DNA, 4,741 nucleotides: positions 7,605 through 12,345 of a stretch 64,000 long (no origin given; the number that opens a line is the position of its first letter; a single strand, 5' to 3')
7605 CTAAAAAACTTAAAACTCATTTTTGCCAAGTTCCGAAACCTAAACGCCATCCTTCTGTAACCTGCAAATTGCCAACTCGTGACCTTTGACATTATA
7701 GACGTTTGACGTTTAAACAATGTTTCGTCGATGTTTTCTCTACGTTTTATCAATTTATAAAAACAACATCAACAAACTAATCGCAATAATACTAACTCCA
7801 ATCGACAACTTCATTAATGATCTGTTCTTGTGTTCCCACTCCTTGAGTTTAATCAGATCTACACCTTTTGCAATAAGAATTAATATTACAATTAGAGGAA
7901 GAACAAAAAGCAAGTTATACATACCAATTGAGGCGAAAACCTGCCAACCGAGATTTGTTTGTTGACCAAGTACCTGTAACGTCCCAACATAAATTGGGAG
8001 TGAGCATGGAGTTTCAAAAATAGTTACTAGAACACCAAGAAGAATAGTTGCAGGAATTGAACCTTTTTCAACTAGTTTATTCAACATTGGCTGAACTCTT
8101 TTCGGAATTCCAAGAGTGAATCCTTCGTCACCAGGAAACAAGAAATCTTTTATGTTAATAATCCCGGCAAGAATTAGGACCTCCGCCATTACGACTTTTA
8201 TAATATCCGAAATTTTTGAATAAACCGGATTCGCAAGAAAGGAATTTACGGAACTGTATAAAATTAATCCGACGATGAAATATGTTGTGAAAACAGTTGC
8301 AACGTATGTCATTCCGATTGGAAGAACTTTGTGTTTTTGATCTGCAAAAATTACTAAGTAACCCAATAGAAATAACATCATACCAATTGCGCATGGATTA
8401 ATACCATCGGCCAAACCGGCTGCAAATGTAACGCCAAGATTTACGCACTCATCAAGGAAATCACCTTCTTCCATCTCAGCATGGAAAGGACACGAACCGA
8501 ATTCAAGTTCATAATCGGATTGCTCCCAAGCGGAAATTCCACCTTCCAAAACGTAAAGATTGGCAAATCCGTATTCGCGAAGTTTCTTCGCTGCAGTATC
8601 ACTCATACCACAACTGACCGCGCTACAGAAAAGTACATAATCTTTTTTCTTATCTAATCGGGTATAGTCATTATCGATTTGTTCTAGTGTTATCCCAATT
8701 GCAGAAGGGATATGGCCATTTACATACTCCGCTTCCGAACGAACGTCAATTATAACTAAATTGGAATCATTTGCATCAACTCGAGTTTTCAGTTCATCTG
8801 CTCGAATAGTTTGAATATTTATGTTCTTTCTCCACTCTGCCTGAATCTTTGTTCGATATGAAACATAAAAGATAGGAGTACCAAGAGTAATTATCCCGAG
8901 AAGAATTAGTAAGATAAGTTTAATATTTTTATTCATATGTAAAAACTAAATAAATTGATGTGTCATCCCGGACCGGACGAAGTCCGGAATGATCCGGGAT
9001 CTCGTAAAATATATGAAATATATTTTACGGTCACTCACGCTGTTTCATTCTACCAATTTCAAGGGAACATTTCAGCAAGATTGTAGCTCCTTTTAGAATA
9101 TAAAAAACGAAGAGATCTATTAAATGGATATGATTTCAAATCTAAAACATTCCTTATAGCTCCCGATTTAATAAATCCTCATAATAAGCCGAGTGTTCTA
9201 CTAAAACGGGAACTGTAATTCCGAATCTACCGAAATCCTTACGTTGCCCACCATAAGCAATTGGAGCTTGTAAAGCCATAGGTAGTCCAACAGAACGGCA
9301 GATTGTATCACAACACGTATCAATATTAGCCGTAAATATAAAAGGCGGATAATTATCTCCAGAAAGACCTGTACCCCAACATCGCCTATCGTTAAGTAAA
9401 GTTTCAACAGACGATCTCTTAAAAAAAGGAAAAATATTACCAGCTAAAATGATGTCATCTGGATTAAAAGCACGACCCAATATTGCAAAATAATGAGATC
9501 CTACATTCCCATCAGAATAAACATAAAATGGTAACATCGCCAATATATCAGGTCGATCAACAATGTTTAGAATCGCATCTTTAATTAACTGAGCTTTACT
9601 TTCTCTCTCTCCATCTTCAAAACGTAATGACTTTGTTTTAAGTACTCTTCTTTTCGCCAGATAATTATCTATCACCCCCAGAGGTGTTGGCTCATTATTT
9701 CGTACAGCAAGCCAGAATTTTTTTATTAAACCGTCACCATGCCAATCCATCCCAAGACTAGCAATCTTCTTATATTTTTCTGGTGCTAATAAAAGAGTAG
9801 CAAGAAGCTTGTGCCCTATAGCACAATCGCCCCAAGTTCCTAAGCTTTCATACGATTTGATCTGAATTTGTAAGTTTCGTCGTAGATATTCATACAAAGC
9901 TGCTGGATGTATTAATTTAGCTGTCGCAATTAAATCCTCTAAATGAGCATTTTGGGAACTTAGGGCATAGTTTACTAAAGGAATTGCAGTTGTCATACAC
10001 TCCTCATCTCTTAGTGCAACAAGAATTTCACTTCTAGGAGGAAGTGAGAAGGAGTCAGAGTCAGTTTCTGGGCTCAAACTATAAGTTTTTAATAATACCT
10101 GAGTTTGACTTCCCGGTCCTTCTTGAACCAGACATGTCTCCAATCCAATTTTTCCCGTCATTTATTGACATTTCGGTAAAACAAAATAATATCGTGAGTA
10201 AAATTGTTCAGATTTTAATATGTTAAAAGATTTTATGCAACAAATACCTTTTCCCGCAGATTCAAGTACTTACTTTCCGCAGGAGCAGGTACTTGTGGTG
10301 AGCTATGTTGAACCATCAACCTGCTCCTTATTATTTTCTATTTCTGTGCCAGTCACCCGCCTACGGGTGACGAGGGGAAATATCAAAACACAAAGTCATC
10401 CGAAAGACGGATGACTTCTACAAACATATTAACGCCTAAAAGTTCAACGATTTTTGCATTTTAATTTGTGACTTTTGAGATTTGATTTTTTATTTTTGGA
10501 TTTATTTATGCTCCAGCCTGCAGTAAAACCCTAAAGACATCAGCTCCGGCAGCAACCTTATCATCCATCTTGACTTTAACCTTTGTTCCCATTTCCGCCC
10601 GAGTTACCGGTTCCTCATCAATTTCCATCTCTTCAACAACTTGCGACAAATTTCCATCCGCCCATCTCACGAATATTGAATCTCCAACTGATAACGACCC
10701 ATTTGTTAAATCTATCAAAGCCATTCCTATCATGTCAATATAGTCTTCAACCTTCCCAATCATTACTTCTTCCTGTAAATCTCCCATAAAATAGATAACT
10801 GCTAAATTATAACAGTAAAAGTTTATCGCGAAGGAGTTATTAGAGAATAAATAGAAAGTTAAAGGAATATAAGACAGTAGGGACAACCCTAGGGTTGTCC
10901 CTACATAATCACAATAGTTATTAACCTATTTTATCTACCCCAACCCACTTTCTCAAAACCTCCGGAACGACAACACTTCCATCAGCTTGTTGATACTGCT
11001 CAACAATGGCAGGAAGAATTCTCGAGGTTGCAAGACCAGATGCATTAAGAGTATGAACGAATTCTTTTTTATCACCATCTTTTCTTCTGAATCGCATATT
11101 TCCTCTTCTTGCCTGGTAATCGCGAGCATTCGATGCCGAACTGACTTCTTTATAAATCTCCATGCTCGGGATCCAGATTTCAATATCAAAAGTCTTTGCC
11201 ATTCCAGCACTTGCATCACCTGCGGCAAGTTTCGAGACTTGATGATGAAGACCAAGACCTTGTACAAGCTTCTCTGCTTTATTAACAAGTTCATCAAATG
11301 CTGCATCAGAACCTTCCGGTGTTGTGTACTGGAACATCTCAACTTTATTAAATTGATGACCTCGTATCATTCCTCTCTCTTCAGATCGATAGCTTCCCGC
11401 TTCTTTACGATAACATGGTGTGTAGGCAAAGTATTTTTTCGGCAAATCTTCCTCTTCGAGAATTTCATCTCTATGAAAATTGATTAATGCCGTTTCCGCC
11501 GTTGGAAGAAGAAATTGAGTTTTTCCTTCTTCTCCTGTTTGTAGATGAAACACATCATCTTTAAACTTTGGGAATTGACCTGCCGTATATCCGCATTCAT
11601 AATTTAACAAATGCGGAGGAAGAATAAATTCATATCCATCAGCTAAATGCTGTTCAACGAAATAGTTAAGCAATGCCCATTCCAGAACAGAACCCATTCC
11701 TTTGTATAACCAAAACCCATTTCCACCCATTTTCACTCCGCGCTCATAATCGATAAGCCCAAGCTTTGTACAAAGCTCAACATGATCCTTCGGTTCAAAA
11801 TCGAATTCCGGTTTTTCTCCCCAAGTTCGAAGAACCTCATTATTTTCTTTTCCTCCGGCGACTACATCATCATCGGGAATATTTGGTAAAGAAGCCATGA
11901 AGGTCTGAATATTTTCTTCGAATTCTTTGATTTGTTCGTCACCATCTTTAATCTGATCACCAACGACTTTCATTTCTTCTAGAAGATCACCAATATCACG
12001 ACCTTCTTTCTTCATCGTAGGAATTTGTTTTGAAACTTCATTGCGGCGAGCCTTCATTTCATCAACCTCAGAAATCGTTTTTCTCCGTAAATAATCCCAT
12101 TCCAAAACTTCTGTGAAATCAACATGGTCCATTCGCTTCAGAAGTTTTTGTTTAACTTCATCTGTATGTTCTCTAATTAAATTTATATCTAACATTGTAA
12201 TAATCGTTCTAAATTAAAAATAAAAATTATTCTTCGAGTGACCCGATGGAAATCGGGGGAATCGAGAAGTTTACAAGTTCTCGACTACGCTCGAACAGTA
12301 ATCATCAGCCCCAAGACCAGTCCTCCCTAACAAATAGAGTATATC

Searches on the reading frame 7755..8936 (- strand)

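Call 40: search_protein_families(library=ncbifam, proteins=[window:7755-8936:-], max_evalue=0.00001)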
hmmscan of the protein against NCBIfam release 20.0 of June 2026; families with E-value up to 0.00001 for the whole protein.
window:7755-8936:- (393 aa): 11 families
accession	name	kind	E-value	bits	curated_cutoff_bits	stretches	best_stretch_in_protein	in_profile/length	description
NF041203.1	rhodanese_LYCAU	equivalog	1.6e-17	63.3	115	1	35-145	14-124/126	rhodanese-related (seleno)protein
NF045694.1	seleno_TsoB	exception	1.8e-17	62.7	805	1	37-367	39-371/572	rhodanese/DsbD fusion-like selenoprotein TsoB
NF006444.0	PRK08762.1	equivalog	7.5e-13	47.9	449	1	39-146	12-116/387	molybdopterin-synthase adenylyltransferase MoeB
NF045521.1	rhoda_near_glyco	subfamily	3.1e-12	46.5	145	1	40-144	16-115/144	rhodanese homology domain-containing protein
NF005646.0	PRK07411.1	equivalog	9.6e-10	38.1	633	1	33-139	273-381/390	molybdopterin-synthase adenylyltransferase MoeB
NF005902.0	PRK07878.1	equivalog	1.3e-09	37.4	647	1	27-139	272-383/392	adenylyltransferase/sulfurtransferase MoeZ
TIGR03865.1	PQQ_CXXCW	subfamily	2.9e-08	33.8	128.05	1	79-145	98-163/167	PQQ-dependent catabolism-associated CXXCW motif protein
NF001195.0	PRK00162.1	equivalog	1.3e-07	31.9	102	1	43-140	6-99/108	thiosulfate sulfurtransferase GlpE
TIGR04271.1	ThiI_C_thiazole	equivalog_domain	1.8e-06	27.9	70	1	51-129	18-98/101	thiazole biosynthesis protein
NF040495.1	tranport_ArsG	equivalog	2.6e-06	27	200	1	167-388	7-218/225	aromatic aminobenezylarsenical efflux permease ArsG family transporter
NF001133.1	PRK00142.1-1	equivalog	9.6e-06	25.3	170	0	42-138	106-204/229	oxygen-dependent tRNA uridine(34) hydroxylase TrhO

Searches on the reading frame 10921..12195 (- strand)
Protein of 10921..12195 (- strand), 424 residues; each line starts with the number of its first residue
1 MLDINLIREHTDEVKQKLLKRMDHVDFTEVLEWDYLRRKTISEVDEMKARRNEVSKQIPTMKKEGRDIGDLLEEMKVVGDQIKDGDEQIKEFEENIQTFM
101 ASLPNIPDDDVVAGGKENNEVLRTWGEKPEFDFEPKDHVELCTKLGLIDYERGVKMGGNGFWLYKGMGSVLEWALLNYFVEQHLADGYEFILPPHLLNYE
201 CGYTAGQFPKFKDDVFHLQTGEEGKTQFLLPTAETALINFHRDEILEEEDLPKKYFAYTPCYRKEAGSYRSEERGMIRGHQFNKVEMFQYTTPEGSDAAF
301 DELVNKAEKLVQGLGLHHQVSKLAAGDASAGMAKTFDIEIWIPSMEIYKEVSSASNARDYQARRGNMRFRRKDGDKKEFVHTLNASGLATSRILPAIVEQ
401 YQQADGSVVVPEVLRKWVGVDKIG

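Call 40: search_protein_families(library=ncbifam, proteins=[window:10921-12195:-], max_evalue=0.00001)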
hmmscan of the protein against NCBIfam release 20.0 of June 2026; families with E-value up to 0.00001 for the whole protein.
window:10921-12195:- (424 aa): 5 families
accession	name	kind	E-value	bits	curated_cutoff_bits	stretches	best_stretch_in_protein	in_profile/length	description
TIGR00414.1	serS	equivalog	3.6e-130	434.7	301.65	1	1-417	1-417/418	serine--tRNA ligase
TIGR00418.1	thrS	equivalog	6.1e-13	48.5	383.65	1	135-328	170-356/565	threonine--tRNA ligase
NF002120.0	PRK00960.1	equivalog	7.2e-07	28.1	611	0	237-318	321-399/518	serine--tRNA ligase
TIGR00415.1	serS_MJ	equivalog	2.3e-06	26.3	489.55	0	231-320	313-398/518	serine--tRNA ligase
NF003211.1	PRK04173.1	equivalog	8.4e-06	24.9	312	0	222-367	158-303/454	glycine--tRNA ligase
